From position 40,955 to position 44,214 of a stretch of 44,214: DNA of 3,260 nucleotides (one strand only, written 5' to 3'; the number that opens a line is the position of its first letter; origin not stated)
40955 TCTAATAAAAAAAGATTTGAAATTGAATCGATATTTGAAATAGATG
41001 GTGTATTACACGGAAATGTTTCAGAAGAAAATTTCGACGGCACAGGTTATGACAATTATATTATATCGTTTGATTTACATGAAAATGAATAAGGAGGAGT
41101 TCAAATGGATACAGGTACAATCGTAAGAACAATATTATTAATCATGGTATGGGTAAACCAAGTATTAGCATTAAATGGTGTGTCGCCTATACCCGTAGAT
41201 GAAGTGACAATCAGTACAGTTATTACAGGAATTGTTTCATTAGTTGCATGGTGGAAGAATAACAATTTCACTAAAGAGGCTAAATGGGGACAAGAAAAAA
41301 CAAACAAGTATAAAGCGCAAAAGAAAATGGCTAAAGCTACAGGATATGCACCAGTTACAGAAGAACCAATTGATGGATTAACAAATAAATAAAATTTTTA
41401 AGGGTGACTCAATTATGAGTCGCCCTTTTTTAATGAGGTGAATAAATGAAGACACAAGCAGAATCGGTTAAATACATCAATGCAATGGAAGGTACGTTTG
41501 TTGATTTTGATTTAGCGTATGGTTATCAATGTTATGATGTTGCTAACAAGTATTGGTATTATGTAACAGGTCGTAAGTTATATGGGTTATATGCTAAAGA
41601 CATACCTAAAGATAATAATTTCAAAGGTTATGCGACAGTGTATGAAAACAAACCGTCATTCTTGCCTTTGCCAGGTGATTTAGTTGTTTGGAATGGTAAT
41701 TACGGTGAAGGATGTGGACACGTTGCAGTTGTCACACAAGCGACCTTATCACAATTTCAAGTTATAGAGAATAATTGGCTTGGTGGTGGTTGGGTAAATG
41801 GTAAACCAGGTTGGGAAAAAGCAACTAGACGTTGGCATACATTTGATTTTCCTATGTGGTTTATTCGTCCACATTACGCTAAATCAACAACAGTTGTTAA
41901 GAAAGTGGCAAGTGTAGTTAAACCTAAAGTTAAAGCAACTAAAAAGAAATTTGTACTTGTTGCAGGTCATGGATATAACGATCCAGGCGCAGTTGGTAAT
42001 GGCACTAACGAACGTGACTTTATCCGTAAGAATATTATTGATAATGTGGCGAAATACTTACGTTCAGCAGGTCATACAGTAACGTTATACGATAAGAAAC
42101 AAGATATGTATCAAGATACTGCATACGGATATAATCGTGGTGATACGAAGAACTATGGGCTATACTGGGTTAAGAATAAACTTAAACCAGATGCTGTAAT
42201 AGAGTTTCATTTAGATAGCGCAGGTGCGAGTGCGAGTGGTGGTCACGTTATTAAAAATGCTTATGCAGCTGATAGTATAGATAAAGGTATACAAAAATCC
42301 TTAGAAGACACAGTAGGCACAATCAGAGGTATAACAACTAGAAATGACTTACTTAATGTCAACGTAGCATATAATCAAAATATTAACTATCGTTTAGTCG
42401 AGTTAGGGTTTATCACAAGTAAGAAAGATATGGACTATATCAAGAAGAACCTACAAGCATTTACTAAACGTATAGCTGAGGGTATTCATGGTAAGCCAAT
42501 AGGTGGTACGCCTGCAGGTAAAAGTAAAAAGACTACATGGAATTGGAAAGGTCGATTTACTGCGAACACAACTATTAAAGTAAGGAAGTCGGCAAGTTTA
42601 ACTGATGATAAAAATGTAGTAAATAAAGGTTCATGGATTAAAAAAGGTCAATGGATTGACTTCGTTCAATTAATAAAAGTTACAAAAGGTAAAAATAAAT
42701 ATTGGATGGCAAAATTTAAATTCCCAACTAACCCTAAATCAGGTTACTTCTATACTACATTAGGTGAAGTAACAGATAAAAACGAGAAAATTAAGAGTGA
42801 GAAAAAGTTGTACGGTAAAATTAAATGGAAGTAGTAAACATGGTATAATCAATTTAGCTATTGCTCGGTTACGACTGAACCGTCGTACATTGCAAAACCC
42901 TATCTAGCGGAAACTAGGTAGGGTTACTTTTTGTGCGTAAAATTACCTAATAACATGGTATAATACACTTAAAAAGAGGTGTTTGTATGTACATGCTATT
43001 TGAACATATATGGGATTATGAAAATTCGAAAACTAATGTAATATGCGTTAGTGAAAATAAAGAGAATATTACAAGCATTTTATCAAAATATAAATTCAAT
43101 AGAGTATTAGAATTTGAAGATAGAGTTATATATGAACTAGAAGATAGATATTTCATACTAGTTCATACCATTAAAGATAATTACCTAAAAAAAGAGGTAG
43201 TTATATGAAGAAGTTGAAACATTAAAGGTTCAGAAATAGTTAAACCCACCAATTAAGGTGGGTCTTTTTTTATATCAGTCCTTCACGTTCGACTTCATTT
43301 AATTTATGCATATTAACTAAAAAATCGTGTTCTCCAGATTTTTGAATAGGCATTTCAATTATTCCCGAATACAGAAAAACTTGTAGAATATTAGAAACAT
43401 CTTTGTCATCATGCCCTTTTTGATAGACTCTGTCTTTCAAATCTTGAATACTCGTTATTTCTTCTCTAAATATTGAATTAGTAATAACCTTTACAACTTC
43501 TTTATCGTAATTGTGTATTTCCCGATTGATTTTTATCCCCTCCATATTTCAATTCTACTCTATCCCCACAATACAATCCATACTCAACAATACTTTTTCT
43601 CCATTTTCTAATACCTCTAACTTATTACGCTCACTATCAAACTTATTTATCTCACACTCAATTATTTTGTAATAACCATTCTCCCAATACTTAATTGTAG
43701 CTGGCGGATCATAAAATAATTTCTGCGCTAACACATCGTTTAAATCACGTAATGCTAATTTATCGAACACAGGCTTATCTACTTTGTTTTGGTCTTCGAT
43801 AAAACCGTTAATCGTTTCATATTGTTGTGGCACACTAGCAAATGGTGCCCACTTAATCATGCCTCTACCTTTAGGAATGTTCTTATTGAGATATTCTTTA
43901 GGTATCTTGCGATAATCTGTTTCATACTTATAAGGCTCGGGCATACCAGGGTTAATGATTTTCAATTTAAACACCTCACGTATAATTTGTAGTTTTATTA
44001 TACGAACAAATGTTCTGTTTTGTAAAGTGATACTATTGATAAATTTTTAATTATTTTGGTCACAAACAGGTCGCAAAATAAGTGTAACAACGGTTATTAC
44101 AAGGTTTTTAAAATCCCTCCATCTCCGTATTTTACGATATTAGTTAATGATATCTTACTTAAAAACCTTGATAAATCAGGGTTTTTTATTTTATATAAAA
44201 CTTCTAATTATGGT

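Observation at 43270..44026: LexA-box-controlled orphan YolD-like + 91-aa operon at the right end of the element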

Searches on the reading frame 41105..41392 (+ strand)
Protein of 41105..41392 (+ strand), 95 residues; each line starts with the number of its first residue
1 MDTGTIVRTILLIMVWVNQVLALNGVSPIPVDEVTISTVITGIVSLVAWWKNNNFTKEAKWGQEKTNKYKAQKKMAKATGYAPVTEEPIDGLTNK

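Call 14: search_protein_families(library=pfam, proteins=[window:41105-41392:+], max_evalue=0.01)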
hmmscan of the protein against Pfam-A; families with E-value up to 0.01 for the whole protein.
window:41105-41392:+ (95 aa): 1 family
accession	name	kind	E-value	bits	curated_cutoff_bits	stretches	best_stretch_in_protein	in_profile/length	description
PF04688.18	Holin_SPP1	-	2.6e-19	69.6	27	1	1-65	2-70/74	SPP1 phage holin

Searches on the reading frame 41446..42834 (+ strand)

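Call 14: search_protein_families(library=pfam, proteins=[window:41446-42834:+], max_evalue=0.01)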
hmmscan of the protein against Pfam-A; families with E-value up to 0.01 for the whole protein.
window:41446-42834:+ (462 aa): 3 families
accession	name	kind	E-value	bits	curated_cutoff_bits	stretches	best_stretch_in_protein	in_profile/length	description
PF25606.1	SH3b_P2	-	2e-33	115.1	27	1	362-462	1-95/95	SH3b_P2 domain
PF01520.23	Amidase_3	-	6.1e-26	91.9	27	1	170-347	2-172/174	N-acetylmuramoyl-L-alanine amidase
PF05257.22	CHAP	-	5.2e-10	40.1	26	1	23-110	6-81/81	CHAP domain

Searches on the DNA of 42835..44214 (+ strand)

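Call 5: search_dna_similar(query=window:42835-44214:+, collection=phages, mode=near, max_rows=30)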
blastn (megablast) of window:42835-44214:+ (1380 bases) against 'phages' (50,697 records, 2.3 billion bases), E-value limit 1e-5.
Records with a match: 8; places in all: 11; records where one place covers at least 80% of the query: 0.
Best place of each record, by identity: 90-95% 3; 80-90% 2; 60-80% 3.
By first word of the organism name: Mammaliicoccus 7; Staphylococcus 1.
By host as written in the record: Staphylococcus sciuri P879 1; Mammaliicoccus sciuri Dog031 1; Mammaliicoccus sciuri IVB6255 1; Mammaliicoccus sciuri Dog116 1; Mammaliicoccus sciuri Dog127 1; Mammaliicoccus sciuri IVB6228 1; Mammaliicoccus sciuri IVB6223 1; Mammaliicoccus sciuri IVB6229 1.
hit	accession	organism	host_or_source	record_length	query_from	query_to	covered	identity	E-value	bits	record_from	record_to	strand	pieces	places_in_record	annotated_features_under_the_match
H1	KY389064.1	Staphylococcus phage phi879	Staphylococcus sciuri P879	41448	707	1193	35%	86.5%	3e-149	534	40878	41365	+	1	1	YolD-like protein | hypothetical protein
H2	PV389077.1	Mammaliicoccus phage phi31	Mammaliicoccus sciuri Dog031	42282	719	1193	34%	88.0%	1e-157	562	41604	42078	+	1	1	hypothetical protein (x2)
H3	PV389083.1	Mammaliicoccus phage phi6255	Mammaliicoccus sciuri IVB6255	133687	718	1133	30%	76.5%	1e-54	220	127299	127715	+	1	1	hypothetical protein (x2)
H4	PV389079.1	Mammaliicoccus phage phi116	Mammaliicoccus sciuri Dog116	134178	727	1133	29%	74.8%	2e-41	176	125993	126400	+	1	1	hypothetical protein (x2)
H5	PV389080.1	Mammaliicoccus phage phi127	Mammaliicoccus sciuri Dog127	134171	727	1133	29%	74.8%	2e-41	176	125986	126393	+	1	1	hypothetical protein (x2)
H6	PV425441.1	Mammaliicoccus phage phi6228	Mammaliicoccus sciuri IVB6228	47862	61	109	4%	91.8%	4e-9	69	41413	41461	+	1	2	hypothetical protein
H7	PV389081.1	Mammaliicoccus phage phi6223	Mammaliicoccus sciuri IVB6223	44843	61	109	4%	91.8%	4e-9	69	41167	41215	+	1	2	hypothetical protein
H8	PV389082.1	Mammaliicoccus phage phi6229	Mammaliicoccus sciuri IVB6229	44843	61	109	4%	91.8%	4e-9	69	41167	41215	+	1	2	hypothetical protein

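Call 7: get_annotated_region(hit=H1, flank=3000)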
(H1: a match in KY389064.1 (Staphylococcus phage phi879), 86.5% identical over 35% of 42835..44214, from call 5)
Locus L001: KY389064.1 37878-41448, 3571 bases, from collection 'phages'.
description: Staphylococcus phage phi879, complete genome.
organism: Staphylococcus phage phi879 (NCBI taxid 1955181)
taxonomy: Viruses; Duplodnaviria; Heunggongvirae; Uroviricota; Caudoviricetes; Bronfenbrennervirinae; Peeveelvirus
host: Staphylococcus sciuri P879; source: -; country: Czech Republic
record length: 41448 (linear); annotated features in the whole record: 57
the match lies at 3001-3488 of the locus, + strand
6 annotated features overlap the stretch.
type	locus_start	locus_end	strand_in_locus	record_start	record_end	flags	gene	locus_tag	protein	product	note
CDS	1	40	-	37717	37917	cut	-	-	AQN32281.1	hypothetical protein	Gp50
CDS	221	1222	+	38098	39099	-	-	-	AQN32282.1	DUF4868 domain-containing protein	Gp51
CDS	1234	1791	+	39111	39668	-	-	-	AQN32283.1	hypothetical protein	Gp52; hypothetical protein, predicted transmembrane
CDS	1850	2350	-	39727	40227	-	-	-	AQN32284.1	cell division protein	ZipA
CDS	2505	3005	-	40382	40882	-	-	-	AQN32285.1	hypothetical protein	Gp54; hypothetical protein, predicted membrane anchored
CDS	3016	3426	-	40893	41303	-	-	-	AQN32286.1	YolD-like protein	YolD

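Call 8: get_annotated_region(hit=H2, flank=3000)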
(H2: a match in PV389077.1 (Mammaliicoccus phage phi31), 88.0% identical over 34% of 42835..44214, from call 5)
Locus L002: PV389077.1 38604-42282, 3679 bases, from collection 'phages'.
description: Mammaliicoccus phage phi31, complete genome.
organism: Mammaliicoccus phage phi31 (NCBI taxid 3414226)
taxonomy: Viruses
host: Mammaliicoccus sciuri Dog031; source: induction of prophage; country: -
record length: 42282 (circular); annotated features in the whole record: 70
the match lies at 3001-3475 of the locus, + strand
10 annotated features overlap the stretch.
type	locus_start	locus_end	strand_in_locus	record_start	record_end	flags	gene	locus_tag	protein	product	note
CDS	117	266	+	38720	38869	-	-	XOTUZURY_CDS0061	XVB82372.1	hypothetical protein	-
CDS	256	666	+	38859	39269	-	-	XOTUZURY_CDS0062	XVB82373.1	hypothetical protein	-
CDS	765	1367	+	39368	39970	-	-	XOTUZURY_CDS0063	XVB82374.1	metallo-protease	-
CDS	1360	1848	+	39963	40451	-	-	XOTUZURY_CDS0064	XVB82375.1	hypothetical protein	-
CDS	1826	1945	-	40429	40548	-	-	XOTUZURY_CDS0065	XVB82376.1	hypothetical protein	-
CDS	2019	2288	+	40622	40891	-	-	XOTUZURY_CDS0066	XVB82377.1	hypothetical protein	-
CDS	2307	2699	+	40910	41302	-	-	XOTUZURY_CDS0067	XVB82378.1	hypothetical protein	-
CDS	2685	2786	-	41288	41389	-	-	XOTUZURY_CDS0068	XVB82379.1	hypothetical protein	-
CDS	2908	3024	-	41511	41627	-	-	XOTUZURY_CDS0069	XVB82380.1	hypothetical protein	-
CDS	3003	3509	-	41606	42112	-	-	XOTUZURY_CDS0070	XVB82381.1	hypothetical protein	-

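Call 9: get_annotated_region(hit=H3, flank=4000)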
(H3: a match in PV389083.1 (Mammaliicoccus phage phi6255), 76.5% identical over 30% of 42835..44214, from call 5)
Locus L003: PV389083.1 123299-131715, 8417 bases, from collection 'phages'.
description: Mammaliicoccus phage phi6255, complete genome.
organism: Mammaliicoccus phage phi6255 (NCBI taxid 3414232)
taxonomy: Viruses
host: Mammaliicoccus sciuri IVB6255; source: induction of prophage; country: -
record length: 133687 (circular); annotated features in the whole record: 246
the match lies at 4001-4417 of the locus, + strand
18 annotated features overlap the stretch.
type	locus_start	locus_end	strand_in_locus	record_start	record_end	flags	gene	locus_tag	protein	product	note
CDS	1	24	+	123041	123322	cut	-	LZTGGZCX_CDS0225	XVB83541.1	hypothetical protein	-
CDS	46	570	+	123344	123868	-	-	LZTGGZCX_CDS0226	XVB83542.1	hypothetical protein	-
CDS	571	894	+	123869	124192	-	-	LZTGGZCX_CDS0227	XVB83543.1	hypothetical protein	-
CDS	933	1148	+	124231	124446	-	-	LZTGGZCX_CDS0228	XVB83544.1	hypothetical protein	-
CDS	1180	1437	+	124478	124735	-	-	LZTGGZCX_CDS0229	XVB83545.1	hypothetical protein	-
CDS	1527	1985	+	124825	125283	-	-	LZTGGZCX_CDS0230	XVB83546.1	phosphoesterase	-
CDS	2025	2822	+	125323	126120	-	-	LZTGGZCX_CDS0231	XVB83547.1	metallo-phosphoesterase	-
CDS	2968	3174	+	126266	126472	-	-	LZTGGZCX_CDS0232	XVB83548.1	hypothetical protein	-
CDS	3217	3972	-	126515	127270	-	-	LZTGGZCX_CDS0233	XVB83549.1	hypothetical protein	-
CDS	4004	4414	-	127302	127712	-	-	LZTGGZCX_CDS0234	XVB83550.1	hypothetical protein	-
CDS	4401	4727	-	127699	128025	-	-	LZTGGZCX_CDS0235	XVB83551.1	hypothetical protein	-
CDS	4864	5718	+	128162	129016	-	-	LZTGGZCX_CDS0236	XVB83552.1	hypothetical protein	-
CDS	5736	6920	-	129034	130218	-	-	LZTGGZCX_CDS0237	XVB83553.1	hypothetical protein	-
CDS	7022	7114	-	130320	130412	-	-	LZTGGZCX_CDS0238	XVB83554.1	hypothetical protein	-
CDS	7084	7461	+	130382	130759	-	-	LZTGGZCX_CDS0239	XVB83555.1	hypothetical protein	-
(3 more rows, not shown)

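Call 93: search_dna_similar(query=L026:3300-6500:+, collection=phages, mode=near, max_rows=8)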
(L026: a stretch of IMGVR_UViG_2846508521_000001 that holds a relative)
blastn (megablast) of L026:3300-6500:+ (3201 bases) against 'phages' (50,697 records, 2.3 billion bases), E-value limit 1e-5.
No match.
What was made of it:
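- Tried and rejected: Megablast found no match (call 93).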

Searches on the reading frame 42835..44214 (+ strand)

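Call 96: search_protein_families(library=pfam, proteins=[L003:4401-4727:-], max_evalue=0.001)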
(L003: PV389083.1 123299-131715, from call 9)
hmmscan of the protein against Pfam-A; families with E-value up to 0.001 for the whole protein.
L003:4401-4727:- (108 aa): 0 families

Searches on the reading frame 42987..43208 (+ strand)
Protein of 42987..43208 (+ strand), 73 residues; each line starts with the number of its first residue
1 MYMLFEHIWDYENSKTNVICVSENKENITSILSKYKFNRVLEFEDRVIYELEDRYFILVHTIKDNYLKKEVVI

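Call 4: search_protein_families(library=pfam, proteins=[window:42987-43208:+], max_evalue=1)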
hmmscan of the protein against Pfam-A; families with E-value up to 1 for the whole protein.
window:42987-43208:+ (73 aa): 1 family
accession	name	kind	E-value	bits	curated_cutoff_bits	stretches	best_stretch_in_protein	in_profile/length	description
PF25418.1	DUF7890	-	0.079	13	26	1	25-46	11-32/47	Domain of unknown function (DUF7890)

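Call 6: search_protein_families(library=phrogs, proteins=[window:42987-43208:+], max_evalue=0.01)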
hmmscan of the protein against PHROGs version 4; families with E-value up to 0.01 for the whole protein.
window:42987-43208:+ (73 aa): 0 families

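Call 59: search_protein_families(library=padloc, proteins=[window:42987-43208:+], max_evalue=0.01)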
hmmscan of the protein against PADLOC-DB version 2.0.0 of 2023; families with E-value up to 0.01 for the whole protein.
window:42987-43208:+ (73 aa): 0 families
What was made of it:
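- Checked: It has no Pfam, PHROG or PADLOC match (calls 4, 6, 59).
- No cargo matches PADLOC (call 59).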

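Call 96: search_protein_families(library=pfam, proteins=[window:42987-43208:+], max_evalue=0.001)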
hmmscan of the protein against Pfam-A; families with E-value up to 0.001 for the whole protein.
window:42987-43208:+ (73 aa): 0 families
